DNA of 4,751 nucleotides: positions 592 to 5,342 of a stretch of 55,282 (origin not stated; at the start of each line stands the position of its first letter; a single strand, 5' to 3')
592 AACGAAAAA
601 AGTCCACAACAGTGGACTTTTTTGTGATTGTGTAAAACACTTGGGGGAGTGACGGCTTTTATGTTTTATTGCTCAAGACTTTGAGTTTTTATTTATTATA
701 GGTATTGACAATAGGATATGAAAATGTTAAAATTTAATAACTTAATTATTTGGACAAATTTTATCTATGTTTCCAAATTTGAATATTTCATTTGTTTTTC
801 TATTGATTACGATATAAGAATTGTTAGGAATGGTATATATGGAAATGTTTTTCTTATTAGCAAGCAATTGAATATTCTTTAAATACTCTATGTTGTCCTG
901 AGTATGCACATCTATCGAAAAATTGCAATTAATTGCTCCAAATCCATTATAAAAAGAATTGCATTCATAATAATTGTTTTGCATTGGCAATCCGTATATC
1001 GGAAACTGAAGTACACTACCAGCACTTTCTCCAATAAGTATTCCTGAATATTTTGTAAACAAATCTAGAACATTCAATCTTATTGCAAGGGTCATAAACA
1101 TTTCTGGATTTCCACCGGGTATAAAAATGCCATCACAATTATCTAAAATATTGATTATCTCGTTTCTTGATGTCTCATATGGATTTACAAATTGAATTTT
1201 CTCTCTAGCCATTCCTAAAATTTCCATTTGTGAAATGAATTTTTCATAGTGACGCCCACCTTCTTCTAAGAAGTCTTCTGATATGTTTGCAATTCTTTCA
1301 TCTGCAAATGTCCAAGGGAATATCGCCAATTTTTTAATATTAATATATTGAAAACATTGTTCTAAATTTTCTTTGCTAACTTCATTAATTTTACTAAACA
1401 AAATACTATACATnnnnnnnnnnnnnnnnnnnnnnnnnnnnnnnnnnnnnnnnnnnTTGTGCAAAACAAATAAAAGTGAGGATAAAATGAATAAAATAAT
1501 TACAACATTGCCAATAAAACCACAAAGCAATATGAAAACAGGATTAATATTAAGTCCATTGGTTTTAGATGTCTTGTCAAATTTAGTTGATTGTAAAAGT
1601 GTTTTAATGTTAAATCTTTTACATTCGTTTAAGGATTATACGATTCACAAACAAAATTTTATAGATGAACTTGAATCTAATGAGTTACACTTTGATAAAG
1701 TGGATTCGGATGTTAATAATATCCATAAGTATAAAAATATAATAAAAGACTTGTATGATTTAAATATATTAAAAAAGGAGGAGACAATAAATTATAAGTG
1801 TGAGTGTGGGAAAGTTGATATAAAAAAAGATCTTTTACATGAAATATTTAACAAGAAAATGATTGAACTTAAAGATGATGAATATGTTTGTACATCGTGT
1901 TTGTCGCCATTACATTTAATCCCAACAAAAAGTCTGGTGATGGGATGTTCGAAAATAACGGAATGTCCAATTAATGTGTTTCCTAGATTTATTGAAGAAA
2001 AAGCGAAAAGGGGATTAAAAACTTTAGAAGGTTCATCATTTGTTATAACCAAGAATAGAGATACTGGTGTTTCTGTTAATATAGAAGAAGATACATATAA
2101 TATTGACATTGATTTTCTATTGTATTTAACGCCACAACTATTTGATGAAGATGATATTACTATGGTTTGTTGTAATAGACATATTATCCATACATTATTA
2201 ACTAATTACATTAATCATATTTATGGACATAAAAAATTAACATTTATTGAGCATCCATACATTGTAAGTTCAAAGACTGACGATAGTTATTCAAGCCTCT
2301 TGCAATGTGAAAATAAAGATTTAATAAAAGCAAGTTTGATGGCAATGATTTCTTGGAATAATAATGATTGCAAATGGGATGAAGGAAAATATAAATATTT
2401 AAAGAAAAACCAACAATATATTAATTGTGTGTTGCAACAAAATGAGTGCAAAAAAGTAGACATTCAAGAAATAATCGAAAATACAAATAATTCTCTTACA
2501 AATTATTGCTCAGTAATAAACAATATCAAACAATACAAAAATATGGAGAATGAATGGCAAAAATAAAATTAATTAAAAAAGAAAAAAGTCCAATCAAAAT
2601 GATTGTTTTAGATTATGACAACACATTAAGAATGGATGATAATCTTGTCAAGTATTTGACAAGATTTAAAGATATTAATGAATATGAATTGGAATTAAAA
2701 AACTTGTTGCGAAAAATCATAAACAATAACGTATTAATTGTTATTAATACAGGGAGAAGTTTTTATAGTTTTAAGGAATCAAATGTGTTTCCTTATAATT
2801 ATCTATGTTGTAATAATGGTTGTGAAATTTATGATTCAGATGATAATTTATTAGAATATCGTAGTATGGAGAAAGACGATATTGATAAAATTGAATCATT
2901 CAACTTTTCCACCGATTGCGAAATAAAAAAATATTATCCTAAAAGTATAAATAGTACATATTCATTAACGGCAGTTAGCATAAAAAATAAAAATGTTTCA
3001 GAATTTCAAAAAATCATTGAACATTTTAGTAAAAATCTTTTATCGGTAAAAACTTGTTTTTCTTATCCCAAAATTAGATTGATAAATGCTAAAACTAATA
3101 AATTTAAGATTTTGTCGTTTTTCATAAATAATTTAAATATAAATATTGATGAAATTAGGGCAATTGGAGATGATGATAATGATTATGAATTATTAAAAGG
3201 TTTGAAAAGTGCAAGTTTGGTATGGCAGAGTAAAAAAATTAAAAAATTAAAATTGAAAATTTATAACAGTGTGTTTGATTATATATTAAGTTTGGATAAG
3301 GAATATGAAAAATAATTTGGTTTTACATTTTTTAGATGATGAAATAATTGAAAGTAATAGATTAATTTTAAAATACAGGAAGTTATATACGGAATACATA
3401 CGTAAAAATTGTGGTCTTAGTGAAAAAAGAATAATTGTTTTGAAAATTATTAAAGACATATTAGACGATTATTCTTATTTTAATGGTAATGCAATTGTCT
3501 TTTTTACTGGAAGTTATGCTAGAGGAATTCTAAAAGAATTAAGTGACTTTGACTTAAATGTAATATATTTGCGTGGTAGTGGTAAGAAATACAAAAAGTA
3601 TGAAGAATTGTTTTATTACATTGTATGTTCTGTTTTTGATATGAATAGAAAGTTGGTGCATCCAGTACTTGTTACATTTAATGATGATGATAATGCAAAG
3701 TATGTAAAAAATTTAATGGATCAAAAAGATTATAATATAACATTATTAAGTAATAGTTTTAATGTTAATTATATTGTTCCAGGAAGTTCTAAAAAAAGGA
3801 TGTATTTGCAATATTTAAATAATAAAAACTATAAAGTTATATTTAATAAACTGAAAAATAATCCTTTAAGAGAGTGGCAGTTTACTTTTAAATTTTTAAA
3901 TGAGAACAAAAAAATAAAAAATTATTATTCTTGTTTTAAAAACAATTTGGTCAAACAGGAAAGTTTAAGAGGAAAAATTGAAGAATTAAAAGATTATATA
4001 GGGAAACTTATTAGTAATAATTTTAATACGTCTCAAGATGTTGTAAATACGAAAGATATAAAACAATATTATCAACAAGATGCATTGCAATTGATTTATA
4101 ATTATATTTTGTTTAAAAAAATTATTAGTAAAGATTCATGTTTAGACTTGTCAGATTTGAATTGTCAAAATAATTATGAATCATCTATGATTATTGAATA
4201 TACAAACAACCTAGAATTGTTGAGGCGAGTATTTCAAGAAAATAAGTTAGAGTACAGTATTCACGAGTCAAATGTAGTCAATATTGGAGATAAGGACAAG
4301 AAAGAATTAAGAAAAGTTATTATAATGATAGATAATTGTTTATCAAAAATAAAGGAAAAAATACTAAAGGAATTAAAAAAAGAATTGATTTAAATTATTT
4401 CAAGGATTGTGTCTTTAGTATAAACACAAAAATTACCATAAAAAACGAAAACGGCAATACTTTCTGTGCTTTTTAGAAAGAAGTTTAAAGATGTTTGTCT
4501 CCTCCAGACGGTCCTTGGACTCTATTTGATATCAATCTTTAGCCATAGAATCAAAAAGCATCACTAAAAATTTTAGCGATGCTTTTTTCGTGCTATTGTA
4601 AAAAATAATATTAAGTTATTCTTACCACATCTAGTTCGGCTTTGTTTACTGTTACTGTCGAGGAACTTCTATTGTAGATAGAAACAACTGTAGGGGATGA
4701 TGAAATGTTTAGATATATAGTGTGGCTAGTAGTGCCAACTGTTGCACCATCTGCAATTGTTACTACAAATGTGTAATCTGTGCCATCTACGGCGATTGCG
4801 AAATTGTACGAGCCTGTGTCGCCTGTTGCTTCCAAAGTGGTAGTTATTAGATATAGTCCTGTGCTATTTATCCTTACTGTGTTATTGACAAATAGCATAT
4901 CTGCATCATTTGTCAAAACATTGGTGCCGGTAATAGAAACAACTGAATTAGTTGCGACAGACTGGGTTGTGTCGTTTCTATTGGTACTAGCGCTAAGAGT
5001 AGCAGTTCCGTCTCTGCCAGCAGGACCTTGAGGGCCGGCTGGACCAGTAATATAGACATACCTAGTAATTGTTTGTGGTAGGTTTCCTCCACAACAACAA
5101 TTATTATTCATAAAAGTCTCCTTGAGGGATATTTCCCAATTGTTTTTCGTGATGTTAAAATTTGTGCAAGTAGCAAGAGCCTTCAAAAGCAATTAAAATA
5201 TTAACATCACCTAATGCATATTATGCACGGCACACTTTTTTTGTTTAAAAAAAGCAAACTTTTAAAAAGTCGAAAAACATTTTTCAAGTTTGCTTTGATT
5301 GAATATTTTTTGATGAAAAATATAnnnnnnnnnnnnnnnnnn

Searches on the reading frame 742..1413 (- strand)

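Call 57: search_protein_families(library=pfam, proteins=[window:742-1413:-], max_evalue=0.001)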
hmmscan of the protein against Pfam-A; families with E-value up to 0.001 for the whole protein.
window:742-1413:- (223 aa): 1 family
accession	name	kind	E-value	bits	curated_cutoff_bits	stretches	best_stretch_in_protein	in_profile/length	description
PF03575.23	Peptidase_S51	-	3e-07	30.8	23.9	1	72-207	62-202/206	Peptidase family S51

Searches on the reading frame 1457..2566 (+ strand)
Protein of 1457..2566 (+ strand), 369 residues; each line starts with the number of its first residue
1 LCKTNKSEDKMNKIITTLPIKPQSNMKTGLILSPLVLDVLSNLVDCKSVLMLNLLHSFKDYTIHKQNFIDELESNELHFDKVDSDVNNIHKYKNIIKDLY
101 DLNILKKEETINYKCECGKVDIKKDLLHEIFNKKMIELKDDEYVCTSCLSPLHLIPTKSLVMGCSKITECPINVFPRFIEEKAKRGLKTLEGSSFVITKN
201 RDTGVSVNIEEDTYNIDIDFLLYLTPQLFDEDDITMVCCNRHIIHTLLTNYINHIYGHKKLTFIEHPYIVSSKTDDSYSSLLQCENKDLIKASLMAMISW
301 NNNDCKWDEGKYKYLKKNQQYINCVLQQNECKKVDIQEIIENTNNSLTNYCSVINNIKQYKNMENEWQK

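Call 57: search_protein_families(library=pfam, proteins=[window:1457-2566:+], max_evalue=0.001)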
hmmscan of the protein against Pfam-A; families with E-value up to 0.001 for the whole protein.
window:1457-2566:+ (369 aa): 0 families

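Call 81: search_protein_families(library=ncbifam, proteins=[window:1457-2566:+], max_evalue=0.001)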
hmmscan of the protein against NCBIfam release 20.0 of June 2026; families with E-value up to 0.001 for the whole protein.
window:1457-2566:+ (369 aa): 0 families

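Call 91: search_protein_families(library=pfam, proteins=[window:1457-2566:+], max_evalue=0.01)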
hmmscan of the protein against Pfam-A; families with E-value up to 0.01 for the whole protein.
window:1457-2566:+ (369 aa): 1 family
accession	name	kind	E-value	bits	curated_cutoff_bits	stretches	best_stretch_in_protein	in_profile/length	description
PF10553.14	MSV199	-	0.0027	18.4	22.4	1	51-102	37-88/132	MSV199 domain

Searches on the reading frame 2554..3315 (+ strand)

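Call 57: search_protein_families(library=pfam, proteins=[window:2554-3315:+], max_evalue=0.001)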
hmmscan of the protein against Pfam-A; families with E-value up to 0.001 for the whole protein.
window:2554-3315:+ (253 aa): 2 families
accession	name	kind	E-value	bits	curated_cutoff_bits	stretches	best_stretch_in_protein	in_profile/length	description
PF08282.18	Hydrolase_3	-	4.5e-18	66.3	20.9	2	135-219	139-224/255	haloacid dehalogenase-like hydrolase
PF05116.19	S6PP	-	6.9e-08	32.8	20.3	1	15-223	3-206/247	Sucrose-6F-phosphate phosphohydrolase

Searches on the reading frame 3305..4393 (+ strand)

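Call 57: search_protein_families(library=pfam, proteins=[window:3305-4393:+], max_evalue=0.001)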
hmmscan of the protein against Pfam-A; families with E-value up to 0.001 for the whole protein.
window:3305-4393:+ (362 aa): 1 family
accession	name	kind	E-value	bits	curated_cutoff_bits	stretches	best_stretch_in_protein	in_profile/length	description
PF01909.29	NTP_transf_2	-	8.1e-05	23.4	21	1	47-101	2-50/93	Nucleotidyltransferase domain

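Call 81: search_protein_families(library=ncbifam, proteins=[window:3305-4393:+], max_evalue=0.001)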
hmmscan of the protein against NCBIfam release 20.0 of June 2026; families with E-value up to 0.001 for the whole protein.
window:3305-4393:+ (362 aa): 0 families

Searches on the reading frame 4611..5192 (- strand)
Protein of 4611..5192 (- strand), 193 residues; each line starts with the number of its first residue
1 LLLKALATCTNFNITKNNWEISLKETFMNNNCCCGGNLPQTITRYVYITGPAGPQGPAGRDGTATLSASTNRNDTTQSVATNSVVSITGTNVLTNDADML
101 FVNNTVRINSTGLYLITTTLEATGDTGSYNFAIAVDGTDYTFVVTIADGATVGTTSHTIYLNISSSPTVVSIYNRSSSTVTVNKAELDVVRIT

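Call 6: search_protein_families(library=pfam, proteins=[window:4611-5192:-], max_evalue=0.01)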
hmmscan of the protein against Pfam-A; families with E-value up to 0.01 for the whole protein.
window:4611-5192:- (193 aa): 0 families

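Call 57: search_protein_families(library=pfam, proteins=[window:4611-5111:-], max_evalue=0.001)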
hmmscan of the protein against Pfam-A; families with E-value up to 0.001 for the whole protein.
window:4611-5111:- (166 aa): 0 families

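Call 59: search_solved_structures(query=window:4614-5111:-, max_evalue=10, show_alignments=2)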
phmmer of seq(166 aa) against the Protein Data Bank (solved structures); distinct sequences matched with E-value up to 10: 3.
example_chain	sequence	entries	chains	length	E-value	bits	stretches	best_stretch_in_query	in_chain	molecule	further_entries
6x3m_A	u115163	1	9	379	0.045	17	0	22-56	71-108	Hyaluronoglucosaminidase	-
9n30_A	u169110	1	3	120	0.99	12.6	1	86-120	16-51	LM2379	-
8yv3_A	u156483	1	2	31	4.8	10.4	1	21-36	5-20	Collagen alpha-1(I) chain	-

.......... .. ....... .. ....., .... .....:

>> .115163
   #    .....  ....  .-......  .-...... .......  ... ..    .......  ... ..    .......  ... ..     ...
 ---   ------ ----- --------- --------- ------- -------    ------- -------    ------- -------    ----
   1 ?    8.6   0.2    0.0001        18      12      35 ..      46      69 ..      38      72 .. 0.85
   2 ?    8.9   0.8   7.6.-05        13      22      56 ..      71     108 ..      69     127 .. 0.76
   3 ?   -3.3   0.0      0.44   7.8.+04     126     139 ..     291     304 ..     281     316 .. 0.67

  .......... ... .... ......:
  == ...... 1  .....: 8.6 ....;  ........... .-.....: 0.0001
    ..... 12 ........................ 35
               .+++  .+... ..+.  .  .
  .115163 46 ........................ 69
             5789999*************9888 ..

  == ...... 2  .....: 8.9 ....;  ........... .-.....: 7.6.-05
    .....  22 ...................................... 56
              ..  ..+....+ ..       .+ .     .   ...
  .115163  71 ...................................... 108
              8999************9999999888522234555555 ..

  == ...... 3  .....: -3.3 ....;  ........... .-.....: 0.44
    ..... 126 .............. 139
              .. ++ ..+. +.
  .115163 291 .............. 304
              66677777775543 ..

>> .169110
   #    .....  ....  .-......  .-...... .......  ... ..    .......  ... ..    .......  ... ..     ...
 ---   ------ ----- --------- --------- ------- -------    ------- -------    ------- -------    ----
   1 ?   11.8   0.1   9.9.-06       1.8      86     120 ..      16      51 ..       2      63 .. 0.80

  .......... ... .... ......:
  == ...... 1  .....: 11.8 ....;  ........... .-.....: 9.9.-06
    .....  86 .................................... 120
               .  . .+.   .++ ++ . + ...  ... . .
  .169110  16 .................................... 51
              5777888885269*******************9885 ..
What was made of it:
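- Tried and rejected: PDB sequence search with the collagen-like protein gave nothing meaningful (call 59).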

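Call 60: search_protein_families(library=ncbifam, proteins=[window:4611-5111:-], max_evalue=1)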
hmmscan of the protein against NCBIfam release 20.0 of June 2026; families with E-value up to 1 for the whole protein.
window:4611-5111:- (166 aa): 1 family
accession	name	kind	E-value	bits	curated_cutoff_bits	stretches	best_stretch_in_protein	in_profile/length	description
TIGR02062.1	RNase_B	equivalog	0.14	10.1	641.9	1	67-124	177-234/646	exoribonuclease II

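Call 85: predict_structure(protein=window:4614-5111:-)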
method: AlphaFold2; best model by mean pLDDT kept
length: 166 residues; sequences in the alignment: 1
mean_pLDDT: 41.1   pTM: 0.37
mean pLDDT of the five models: 41.1, 41.0, 38.4, 35.7, 35.1
residues with pLDDT >= 90: 0; 70-90: 0; 50-70: 57; < 50: 109
segments of 3 or more residues with pLDDT < 50: 1-4, 6-78, 94-98, 121-125, 147-166
pLDDT, mean of each block of 10 residues (from residue 1): 36 27 27 30 32 37 37 41 52 51 58 57 49 57 52 28 24
secondary structure, 60 per line:
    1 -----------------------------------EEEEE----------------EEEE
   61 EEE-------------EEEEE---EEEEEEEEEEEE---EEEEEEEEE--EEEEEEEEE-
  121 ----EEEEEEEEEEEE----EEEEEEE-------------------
elements in order: E36-40 E57-63 E77-81 E85-96 E100-108 E111-119 E125-136 E141-147

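Call 88: fold_search(model_id=the predicted structure, library=pdb)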
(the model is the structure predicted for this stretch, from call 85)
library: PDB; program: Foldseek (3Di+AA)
matches with E <= 10: 1254; with E <= 0.001: 0
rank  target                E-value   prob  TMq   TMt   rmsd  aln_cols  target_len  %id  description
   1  3tyj                  7.9e-03  1.00  0.32  0.39   2.9        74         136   26  Bacillus collagen-like protein of anthracis P159S mutant (released 2012-03-14)
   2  2z5w                  9.3e-03  1.00  0.29  0.35   3.9        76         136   26  tBclA, a recombinant spore surface protein from Bacillus anthracis (released 2008-04-22)
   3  1wck                  1.0e-02  1.00  0.29  0.35   3.9        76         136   26  Crystal structure of the C-terminal domain of BclA, the major antigen of the exosporium of the Bacillus anthracis spore. (released 2005-10-25)
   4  2r6q                  1.1e-02  1.00  0.29  0.35   3.9        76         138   26  Crystal Structure of BclA-island Construct (released 2009-03-10)
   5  2w1w_A                1.2e-02  0.99  0.31  0.38   3.6        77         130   21  Native structure of a family 35 carbohydrate binding module from Clostridium thermocellum (released 2009-01-20)
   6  3twi_A                1.8e-02  1.00  0.32  0.39   2.9        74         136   26  Variable Lymphocyte Receptor Recognition of the Immunodominant Glycoprotein of Bacillus anthracis Spores (released 2012-03-14)
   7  5h4b                  2.1e-02  1.00  0.37  0.44   8.1        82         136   11  Crystal structure of Cbln4 (released 2017-09-13)
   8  2w1w_B                2.4e-02  1.00  0.34  0.41   3.4        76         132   21  Native structure of a family 35 carbohydrate binding module from Clostridium thermocellum (released 2009-01-20)
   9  2w47_A                2.4e-02  0.99  0.32  0.38   3.3        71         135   21  Clostridium thermocellum CBM35 in complex with delta-4,5- anhydrogalacturonic acid (released 2009-01-27)
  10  9h38_B                2.5e-02  0.99  0.32  0.37   3.6        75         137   15  C-terminal domain of the F-ENA tip fibrillum F-BclA from Bacillus thuringiensis (released 2025-03-12)
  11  5kwr_A                2.8e-02  1.00  0.36  0.42   2.4        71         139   10  Crystal structure of rat Cerebellin-1 (released 2016-08-03)
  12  9h38_R                3.0e-02  0.99  0.31  0.36   3.7        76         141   14  C-terminal domain of the F-ENA tip fibrillum F-BclA from Bacillus thuringiensis (released 2025-03-12)
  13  5h4c_A                3.1e-02  1.00  0.38  0.46   8.0        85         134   10  Crystal structure of Cbln4 (released 2017-09-06)
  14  2vzr_A                3.1e-02  0.99  0.33  0.41   3.5        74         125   20  C-terminal CBM35 from Amycolatopsis orientalis exo-chitosanase CsxA in complex with glucuronic acid (released 2009-01-13)
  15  2vzp_B                3.1e-02  0.99  0.33  0.41   3.5        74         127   20  Atomic Resolution Structure of the C-terminal CBM35 from Amycolatopsis orientalis exo-chitosanase CsxA (released 2009-01-13)
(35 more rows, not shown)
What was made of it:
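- Its best fold matches are the BclA C-terminal domain (call 88, from a low-confidence model).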
